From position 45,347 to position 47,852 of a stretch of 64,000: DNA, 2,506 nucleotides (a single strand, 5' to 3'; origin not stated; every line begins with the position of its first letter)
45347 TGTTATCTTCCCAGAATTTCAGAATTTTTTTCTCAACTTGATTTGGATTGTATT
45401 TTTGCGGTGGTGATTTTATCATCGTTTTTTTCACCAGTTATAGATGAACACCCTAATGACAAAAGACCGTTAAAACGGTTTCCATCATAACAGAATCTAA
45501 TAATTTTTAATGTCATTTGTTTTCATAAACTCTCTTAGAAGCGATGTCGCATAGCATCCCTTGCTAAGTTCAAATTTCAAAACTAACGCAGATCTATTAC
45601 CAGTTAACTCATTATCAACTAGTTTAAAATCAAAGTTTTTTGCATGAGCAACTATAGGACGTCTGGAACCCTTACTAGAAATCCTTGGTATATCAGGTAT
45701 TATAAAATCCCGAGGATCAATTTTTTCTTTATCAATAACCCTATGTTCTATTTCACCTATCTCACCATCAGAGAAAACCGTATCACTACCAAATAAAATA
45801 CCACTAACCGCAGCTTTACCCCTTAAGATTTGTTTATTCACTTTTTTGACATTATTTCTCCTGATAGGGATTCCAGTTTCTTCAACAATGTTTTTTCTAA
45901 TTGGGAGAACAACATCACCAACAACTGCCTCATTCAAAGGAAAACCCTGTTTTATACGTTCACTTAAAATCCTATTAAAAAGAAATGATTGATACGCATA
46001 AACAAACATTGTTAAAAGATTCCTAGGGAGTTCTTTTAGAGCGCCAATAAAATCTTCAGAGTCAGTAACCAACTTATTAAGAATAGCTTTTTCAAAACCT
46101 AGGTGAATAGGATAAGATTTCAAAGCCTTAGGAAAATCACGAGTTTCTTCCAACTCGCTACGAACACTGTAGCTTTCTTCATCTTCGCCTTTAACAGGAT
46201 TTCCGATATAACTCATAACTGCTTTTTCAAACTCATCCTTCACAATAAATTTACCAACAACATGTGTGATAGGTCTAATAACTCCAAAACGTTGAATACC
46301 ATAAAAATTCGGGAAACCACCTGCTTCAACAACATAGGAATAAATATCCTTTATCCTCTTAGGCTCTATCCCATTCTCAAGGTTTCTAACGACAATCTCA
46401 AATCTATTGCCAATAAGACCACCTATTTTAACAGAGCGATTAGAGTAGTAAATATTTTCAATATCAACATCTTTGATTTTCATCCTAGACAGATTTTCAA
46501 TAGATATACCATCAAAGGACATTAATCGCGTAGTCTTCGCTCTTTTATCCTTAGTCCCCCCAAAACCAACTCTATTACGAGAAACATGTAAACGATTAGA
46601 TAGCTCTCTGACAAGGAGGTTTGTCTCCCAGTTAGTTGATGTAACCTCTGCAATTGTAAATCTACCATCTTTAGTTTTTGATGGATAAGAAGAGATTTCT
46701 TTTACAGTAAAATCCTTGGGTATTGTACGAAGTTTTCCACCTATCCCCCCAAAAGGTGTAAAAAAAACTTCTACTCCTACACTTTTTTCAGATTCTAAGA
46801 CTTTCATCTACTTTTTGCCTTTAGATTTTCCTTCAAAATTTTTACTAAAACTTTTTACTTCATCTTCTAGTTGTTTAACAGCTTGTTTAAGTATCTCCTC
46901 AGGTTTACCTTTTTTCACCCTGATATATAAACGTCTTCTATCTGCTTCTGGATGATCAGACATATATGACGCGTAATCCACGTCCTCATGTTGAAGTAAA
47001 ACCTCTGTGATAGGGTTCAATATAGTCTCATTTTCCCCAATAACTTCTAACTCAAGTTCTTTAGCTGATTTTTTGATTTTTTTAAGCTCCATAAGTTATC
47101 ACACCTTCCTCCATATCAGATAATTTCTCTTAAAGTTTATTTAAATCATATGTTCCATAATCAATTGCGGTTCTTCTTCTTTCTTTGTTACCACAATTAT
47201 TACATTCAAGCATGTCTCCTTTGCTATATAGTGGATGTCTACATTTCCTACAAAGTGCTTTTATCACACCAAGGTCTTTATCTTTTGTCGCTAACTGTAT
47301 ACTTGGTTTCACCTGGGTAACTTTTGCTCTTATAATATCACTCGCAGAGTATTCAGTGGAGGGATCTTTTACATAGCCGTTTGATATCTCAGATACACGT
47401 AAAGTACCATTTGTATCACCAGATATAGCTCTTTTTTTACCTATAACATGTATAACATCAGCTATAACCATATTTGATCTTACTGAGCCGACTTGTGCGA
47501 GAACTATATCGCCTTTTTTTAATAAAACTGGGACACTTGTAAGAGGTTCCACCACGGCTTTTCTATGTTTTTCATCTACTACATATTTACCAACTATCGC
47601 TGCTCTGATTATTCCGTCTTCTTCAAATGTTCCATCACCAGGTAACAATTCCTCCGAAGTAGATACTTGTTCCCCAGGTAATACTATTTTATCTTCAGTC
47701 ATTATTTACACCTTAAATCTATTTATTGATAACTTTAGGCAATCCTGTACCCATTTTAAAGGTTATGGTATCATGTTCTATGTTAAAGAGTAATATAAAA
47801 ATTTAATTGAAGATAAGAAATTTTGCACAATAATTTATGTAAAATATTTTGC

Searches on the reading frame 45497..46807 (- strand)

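Call 74: search_protein_families(library=pfam, proteins=[window:45497-46807:-], max_evalue=0.00001)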
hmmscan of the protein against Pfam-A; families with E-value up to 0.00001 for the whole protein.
window:45497-46807:- (436 aa): 1 family
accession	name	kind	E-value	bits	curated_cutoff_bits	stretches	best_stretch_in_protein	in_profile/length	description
PF01142.23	TruD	-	1.5e-134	449.4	27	1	10-427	2-412/412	tRNA pseudouridine synthase D (TruD)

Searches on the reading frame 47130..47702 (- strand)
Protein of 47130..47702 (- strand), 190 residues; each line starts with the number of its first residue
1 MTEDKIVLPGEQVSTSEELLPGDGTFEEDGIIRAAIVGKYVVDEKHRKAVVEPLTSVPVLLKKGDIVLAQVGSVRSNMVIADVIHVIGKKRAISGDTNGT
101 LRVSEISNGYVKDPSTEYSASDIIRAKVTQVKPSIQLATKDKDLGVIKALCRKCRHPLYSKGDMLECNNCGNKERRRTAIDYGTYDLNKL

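Call 74: search_protein_families(library=pfam, proteins=[window:47130-47702:-], max_evalue=0.00001)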
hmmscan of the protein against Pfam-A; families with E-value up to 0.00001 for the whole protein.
window:47130-47702:- (190 aa): 1 family
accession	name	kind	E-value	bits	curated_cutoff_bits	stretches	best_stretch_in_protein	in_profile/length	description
PF14382.12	ECR1_N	-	7.4e-11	42.1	27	1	6-41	1-36/38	Exosome complex exonuclease RRP4 N-terminal region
